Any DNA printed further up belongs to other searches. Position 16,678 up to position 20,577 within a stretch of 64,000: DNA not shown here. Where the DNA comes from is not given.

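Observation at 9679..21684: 4001-residue TPR giant with a 200-residue (AEEAK)n coiled-coil block encoded by a hypervariable-looking DNA tandem repeat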

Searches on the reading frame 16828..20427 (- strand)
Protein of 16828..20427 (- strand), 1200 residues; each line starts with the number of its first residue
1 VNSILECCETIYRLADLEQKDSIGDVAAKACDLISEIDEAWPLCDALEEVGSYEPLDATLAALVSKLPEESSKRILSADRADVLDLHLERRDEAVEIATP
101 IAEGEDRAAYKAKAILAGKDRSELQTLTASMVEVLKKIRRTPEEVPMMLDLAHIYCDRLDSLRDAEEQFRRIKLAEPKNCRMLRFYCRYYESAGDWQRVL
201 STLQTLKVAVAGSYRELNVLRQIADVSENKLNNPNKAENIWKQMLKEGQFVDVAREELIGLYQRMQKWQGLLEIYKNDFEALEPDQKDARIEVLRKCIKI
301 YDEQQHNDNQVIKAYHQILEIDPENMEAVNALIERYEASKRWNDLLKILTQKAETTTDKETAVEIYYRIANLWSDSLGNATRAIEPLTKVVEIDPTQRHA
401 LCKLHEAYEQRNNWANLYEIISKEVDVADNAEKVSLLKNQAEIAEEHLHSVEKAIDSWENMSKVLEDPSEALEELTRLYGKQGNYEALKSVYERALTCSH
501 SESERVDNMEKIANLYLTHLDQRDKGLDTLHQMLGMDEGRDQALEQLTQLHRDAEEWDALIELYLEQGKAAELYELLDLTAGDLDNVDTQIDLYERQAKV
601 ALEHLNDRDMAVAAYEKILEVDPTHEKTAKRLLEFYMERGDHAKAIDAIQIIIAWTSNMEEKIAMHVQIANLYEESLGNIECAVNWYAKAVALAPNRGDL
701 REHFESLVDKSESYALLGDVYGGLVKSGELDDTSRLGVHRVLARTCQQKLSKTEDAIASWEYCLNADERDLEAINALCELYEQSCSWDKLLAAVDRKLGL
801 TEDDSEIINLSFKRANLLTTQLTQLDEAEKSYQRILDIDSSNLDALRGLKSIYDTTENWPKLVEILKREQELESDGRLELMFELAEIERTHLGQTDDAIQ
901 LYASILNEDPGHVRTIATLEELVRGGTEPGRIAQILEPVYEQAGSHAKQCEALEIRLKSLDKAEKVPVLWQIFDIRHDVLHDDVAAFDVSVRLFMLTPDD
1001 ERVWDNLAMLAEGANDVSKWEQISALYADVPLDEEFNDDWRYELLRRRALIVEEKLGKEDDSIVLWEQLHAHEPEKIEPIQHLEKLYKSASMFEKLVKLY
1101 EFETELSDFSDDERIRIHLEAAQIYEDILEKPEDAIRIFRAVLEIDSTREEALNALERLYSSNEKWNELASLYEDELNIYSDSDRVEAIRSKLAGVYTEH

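Call 36: search_protein_representatives(protein=window:16828-20427:-)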
Query: 1200 residues. Proteins with E-value up to 0.001 (for the whole library): 7167; up to 1e-10: 4058; up to 1e-30: 1797. The best 150 are listed.
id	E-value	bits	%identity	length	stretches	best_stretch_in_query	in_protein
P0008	0.0e+00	1805.2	36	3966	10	5-1200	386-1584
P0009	0.0e+00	1211.6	31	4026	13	27-1184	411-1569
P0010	0.0e+00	1155.2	29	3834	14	134-1196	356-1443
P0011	0.0e+00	1058.6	28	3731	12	147-1200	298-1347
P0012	0.0e+00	1015.3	28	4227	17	156-1056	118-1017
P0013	3.0e-289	979.3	28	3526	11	125-1049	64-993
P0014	2.4e-287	972.9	29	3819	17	232-962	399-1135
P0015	5.7e-285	965.1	28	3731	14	140-1178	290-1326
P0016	9.8e-276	934.5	27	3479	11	233-1193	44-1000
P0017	3.0e-274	929.6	27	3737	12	144-1030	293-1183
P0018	9.1e-271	918.1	29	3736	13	135-1178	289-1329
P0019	4.4e-263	892.6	28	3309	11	122-1014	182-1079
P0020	2.0e-260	883.8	26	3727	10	156-1186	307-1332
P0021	1.3e-258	877.8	28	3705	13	193-872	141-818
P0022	1.0e-256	871.5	28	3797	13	134-924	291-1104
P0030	1.2e-246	838.2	26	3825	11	133-1180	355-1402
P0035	4.3e-243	826.4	29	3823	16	135-1032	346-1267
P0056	2.5e-230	784.2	27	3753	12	142-1011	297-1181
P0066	1.1e-222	758.8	27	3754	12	134-1185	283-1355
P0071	3.1e-221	754.0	27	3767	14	137-902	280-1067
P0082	9.1e-217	739.2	27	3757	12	148-1196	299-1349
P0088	1.0e-212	725.8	26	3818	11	127-1030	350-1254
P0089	9.9e-212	722.5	27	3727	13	143-1171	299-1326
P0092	1.7e-208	711.8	27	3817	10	142-1029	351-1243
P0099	6.5e-205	700.0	27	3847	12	233-1177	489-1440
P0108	1.5e-199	682.2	26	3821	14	104-1097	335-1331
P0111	2.1e-198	678.4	26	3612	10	151-654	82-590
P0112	2.7e-197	674.7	26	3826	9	148-1028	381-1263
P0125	6.5e-192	656.9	26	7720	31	134-496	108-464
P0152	2.2e-179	615.4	26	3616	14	140-1177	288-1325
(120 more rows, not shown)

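Call 37: list_cluster_members(proteins=[P0008, P0009, P0010, P0011, P0014, P0035, P0108, P0030, P0112, P0088])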
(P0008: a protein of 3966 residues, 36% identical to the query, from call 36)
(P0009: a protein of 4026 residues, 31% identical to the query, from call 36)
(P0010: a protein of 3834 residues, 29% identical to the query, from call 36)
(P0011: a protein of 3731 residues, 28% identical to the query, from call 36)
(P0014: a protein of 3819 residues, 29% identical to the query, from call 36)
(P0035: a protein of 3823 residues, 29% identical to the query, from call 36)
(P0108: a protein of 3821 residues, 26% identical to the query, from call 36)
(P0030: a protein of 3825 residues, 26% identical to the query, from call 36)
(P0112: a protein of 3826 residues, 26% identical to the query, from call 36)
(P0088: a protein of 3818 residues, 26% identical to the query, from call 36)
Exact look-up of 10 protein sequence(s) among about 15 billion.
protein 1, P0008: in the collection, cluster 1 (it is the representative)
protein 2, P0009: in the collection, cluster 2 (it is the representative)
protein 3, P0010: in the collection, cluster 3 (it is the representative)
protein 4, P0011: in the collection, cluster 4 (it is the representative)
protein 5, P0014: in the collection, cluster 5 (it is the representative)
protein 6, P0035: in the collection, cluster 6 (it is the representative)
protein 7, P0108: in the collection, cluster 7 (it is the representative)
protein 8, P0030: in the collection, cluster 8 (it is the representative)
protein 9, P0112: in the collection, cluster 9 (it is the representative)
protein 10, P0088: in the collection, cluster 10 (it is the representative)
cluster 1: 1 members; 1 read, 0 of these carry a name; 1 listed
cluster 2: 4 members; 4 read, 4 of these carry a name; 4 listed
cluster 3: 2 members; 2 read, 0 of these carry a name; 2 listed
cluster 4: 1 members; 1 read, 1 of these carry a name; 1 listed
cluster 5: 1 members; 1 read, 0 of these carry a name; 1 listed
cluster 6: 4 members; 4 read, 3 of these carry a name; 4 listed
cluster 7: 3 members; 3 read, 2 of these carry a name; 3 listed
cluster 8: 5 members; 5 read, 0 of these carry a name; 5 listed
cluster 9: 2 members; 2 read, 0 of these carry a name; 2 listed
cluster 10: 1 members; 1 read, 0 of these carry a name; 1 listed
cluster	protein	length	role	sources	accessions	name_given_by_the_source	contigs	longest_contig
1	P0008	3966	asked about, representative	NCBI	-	-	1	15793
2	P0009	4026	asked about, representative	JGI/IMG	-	golgin subfamily B member 1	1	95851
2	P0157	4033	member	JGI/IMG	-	golgin subfamily B member 1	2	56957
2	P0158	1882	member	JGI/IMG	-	tetratricopeptide (TPR) repeat protein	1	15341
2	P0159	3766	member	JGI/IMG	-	golgin subfamily B member 1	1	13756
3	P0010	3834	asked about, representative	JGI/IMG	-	-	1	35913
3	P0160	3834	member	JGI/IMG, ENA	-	-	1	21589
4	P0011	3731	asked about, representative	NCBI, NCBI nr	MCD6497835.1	MAG: tetratricopeptide repeat protein [Deltaproteobacteria bacterium] | tetratricopeptide repeat protein [Deltaproteobacteria bacterium]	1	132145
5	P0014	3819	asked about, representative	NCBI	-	-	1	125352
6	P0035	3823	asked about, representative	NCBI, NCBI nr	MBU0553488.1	tetratricopeptide repeat protein [Myxococcota bacterium]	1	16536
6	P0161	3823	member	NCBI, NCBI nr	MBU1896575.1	tetratricopeptide repeat protein [Myxococcota bacterium]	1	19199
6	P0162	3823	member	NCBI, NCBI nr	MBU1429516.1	tetratricopeptide repeat protein [Myxococcota bacterium]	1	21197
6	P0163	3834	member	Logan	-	-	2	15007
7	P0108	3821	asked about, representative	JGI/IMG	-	tetratricopeptide (TPR) repeat protein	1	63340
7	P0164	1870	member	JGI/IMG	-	tetratricopeptide (TPR) repeat protein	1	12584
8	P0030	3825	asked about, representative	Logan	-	-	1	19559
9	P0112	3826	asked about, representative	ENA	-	-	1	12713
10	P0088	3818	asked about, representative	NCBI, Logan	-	-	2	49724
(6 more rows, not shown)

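Call 39: find_encoding_contigs(protein=P0011, flank=10000, max_places=2)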
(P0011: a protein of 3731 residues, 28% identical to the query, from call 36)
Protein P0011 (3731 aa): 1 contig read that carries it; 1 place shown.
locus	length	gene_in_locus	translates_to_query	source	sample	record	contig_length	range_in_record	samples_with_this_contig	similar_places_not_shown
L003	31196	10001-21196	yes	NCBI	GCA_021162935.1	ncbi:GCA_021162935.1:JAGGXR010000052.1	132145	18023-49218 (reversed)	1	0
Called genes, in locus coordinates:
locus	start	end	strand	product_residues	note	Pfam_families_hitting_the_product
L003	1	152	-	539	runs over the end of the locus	-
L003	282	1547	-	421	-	PF00365:PFK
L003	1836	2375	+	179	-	PF15919:HicB_lk_antitox (weak)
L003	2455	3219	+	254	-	-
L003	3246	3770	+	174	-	PF18306:LDcluster4, PF03641:Lysine_decarbox (weak)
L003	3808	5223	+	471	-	PF01171:ATP_bind_3, PF11734:TilS_C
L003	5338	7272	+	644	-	PF06068:TIP49 (weak), PF00004:AAA, PF07728:AAA_5 (weak), PF17862:AAA_lid_3, PF01434:Peptidase_M41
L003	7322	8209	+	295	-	PF00809:Pterin_bind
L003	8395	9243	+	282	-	PF00072:Response_reg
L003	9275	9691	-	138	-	PF01402:RHH_1 (weak), PF08753:NikR_C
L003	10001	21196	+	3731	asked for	PF00515:TPR_1 (faint), PF07719:TPR_2 (faint), PF13174:TPR_6 (faint), PF13176:TPR_7 (faint), PF13181:TPR_8 (faint), PF13424:TPR_12 (weak), PF14559:TPR_19 (weak), PF13424:TPR_12 (weak), +8 more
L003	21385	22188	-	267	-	PF00520:Ion_trans, PF07885:Ion_trans_2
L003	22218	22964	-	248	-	PF19620:DUF6125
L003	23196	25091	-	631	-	PF17297:PEPCK_N, PF01293:PEPCK_ATP, PF00821:PEPCK_GTP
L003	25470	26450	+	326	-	PF08100:Dimerisation, PF00891:Methyltransf_2, PF13489:Methyltransf_23, PF05175:MTS (weak), PF08241:Methyltransf_11 (faint), PF08242:Methyltransf_12 (weak), PF13649:Methyltransf_25, PF13847:Methyltransf_31 (faint)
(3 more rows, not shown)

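Call 42: find_encoding_contigs(protein=P0014, flank=10000, max_places=1)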
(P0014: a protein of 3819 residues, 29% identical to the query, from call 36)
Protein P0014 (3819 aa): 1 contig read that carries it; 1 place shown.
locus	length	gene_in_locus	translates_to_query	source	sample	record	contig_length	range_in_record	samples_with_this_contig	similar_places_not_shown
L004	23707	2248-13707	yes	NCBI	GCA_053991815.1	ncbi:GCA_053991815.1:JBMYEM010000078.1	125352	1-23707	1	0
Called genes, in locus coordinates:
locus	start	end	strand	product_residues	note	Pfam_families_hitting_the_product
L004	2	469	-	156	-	?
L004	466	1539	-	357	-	PF02618:YceG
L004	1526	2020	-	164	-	PF03652:RuvX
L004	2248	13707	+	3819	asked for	PF00515:TPR_1 (faint), PF07719:TPR_2 (faint), PF13174:TPR_6 (faint), PF13181:TPR_8 (faint), PF13414:TPR_11 (faint), PF13424:TPR_12 (faint), PF13428:TPR_14 (faint), PF13176:TPR_7 (weak), +8 more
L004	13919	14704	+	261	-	PF00633:HHH (weak), PF12836:HHH_3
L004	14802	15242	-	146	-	-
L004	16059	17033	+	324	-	-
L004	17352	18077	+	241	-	PF06439:3keto-disac_hyd, PF21708:Glyco_hydro_59_C (weak)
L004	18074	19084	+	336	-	PF01547:SBP_bac_1, PF13416:SBP_bac_8, PF13531:SBP_bac_11, PF13343:SBP_bac_6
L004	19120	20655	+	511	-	-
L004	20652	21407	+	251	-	PF00005:ABC_tran, PF13304:AAA_21 (faint)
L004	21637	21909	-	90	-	PF00216:Bac_DNA_binding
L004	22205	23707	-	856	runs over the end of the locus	PF17963:Big_9 (faint), PF05345:He_PIG (faint), PF04151:PPC (faint)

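Call 43: find_encoding_contigs(protein=P0009, flank=10000, max_places=1)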
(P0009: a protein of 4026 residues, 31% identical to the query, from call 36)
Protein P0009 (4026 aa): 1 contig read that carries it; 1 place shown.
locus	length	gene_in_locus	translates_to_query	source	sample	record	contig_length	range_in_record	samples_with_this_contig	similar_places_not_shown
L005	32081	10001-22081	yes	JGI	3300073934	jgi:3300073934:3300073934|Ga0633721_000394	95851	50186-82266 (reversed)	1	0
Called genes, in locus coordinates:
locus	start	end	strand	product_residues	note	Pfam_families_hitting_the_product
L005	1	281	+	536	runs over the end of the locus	PF00209:SNF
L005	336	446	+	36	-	-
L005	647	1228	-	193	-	PF13505:OMP_b-brl (weak)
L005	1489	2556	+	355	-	PF09976:TPR_21 (faint)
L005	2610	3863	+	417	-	-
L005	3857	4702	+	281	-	PF04254:DUF432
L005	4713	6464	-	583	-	PF05552:MS_channel_1st_1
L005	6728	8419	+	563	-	PF27863:Cyano_EgtBD (weak), PF04012:PspA_IM30 (weak)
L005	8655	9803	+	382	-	PF03706:LPG_synthase_TM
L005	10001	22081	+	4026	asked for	PF00515:TPR_1 (faint), PF07719:TPR_2 (faint), PF13174:TPR_6 (faint), PF13176:TPR_7 (faint), PF13414:TPR_11 (faint), PF13181:TPR_8 (weak), PF13432:TPR_16 (weak), PF14559:TPR_19 (weak), +5 more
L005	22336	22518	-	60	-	-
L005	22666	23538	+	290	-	PF02666:PS_Dcarbxylase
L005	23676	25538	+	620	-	PF00498:FHA, PF01209:Ubie_methyltran, PF02353:CMAS (weak), PF13489:Methyltransf_23, PF13847:Methyltransf_31, PF08241:Methyltransf_11, PF08242:Methyltransf_12, PF13649:Methyltransf_25, +2 more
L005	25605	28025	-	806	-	PF25174:Beta-prop_THOC3 (faint), PF25293:Beta-prop_EMC1_N (weak), PF23414:Beta-prop_EML_2 (faint)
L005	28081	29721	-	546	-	PF10011:DUF2254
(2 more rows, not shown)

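Call 44: find_encoding_contigs(protein=P0108, flank=10000, max_places=1)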
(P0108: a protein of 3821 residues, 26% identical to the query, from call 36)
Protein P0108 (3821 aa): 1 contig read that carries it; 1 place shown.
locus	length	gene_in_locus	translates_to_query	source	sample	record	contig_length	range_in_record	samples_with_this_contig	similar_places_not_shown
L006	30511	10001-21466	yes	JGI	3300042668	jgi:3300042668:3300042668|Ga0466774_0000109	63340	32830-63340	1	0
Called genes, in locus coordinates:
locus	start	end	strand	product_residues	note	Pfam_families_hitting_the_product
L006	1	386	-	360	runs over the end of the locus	PF01312:Bac_export_2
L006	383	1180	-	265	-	PF01311:Bac_export_1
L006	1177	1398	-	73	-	PF01313:Bac_export_3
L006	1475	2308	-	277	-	PF00813:FliP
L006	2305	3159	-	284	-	PF04347:FliO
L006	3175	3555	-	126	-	PF01052:FliMN_C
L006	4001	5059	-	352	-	PF02154:FliM, PF01052:FliMN_C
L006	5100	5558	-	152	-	PF03748:FliL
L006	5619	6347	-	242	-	PF13677:MotB_plug, PF00691:OmpA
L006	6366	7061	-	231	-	PF13677:MotB_plug (weak), PF00691:OmpA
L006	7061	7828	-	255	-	PF20560:MotA_N (weak), PF01618:MotA_ExbB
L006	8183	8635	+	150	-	PF02050:FliJ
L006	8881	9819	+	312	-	PF04055:Radical_SAM (weak)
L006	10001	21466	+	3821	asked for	PF00515:TPR_1 (faint), PF07719:TPR_2 (faint), PF13176:TPR_7 (faint), PF13181:TPR_8 (faint), PF13414:TPR_11 (faint), PF13424:TPR_12 (faint), PF13428:TPR_14 (faint), PF14938:SNAP (faint), +8 more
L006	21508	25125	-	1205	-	PF01979:Amidohydro_1, PF07969:Amidohydro_3, PF02412:TSP_3 (faint)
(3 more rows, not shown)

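Call 46: list_cluster_members(proteins=[P0089, P0152, P0092, P0125, P0056, P0066, P0099, P0082, P0111, P0071])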
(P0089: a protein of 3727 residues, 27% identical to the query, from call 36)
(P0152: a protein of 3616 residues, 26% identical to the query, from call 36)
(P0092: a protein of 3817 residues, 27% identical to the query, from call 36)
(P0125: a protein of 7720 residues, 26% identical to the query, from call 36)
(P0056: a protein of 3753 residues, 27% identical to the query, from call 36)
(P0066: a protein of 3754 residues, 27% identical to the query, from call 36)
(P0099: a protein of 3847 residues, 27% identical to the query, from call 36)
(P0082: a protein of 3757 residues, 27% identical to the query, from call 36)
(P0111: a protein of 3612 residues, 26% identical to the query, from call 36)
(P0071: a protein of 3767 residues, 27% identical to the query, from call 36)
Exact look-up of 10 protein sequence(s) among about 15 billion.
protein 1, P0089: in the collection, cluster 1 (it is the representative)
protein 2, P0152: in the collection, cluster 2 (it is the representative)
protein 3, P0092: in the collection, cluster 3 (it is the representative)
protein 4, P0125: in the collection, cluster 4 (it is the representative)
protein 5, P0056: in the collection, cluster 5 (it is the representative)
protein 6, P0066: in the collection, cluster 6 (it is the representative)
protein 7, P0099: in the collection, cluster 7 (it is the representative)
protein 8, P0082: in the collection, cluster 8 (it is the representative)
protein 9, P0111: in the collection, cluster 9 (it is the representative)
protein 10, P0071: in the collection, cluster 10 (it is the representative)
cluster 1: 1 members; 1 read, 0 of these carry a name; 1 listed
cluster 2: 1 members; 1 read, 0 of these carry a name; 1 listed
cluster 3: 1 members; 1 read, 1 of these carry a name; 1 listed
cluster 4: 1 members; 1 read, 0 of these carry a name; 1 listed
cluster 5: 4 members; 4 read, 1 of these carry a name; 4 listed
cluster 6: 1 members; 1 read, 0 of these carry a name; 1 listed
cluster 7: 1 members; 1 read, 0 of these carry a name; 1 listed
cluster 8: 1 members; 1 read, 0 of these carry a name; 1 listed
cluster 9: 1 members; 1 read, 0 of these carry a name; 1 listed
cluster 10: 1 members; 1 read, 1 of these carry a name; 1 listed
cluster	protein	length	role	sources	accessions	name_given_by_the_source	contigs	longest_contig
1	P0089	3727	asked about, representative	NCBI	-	-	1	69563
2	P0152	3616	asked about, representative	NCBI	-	-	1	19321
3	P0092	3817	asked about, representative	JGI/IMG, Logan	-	tetratricopeptide (TPR) repeat protein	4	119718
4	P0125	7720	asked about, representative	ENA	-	-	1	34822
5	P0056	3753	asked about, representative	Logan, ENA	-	-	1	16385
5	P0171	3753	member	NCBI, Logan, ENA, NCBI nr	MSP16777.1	MAG: tetratricopeptide repeat protein [Myxococcales bacterium] | tetratricopeptide repeat protein [Myxococcales bacterium]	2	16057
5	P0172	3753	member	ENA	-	-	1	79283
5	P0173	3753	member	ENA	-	-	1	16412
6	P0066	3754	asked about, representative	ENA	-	-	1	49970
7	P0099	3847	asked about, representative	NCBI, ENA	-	-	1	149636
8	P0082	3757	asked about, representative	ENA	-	-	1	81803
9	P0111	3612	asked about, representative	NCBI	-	-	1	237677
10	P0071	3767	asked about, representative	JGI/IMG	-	tetratricopeptide (TPR) repeat protein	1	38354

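Call 47: find_encoding_contigs(protein=P0092, flank=10000, max_places=1)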
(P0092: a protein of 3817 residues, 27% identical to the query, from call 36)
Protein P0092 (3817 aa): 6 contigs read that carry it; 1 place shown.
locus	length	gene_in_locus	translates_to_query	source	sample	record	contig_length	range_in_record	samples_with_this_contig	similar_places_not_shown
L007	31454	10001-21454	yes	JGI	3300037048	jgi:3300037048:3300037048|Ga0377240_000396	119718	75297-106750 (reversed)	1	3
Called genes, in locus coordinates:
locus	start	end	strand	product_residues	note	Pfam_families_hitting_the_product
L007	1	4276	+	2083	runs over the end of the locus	PF00526:Dicty_CTDC, PF04151:PPC (faint)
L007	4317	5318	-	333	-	PF00226:DnaJ, PF01556:DnaJ_C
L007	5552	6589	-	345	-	-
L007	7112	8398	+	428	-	-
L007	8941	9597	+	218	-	PF13699:eCIS_core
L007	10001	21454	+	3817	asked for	PF13176:TPR_7 (faint), PF13428:TPR_14 (faint), PF00515:TPR_1 (faint), PF07719:TPR_2 (faint), PF13174:TPR_6 (faint), PF25064:ARM_TT21_5th (faint), PF13432:TPR_16, PF14559:TPR_19, +3 more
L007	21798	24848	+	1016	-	PF00149:Metallophos, PF13360:PQQ_2, PF01011:PQQ (weak), PF13360:PQQ_2, PF13570:Beta-prop_ACSF4 (weak)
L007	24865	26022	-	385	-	PF28386:BfoA_C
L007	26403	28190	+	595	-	-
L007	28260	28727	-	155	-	PF02082:Rrf2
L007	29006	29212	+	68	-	-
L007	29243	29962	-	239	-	-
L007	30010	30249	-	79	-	PF00830:Ribosomal_L28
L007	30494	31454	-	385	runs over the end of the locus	-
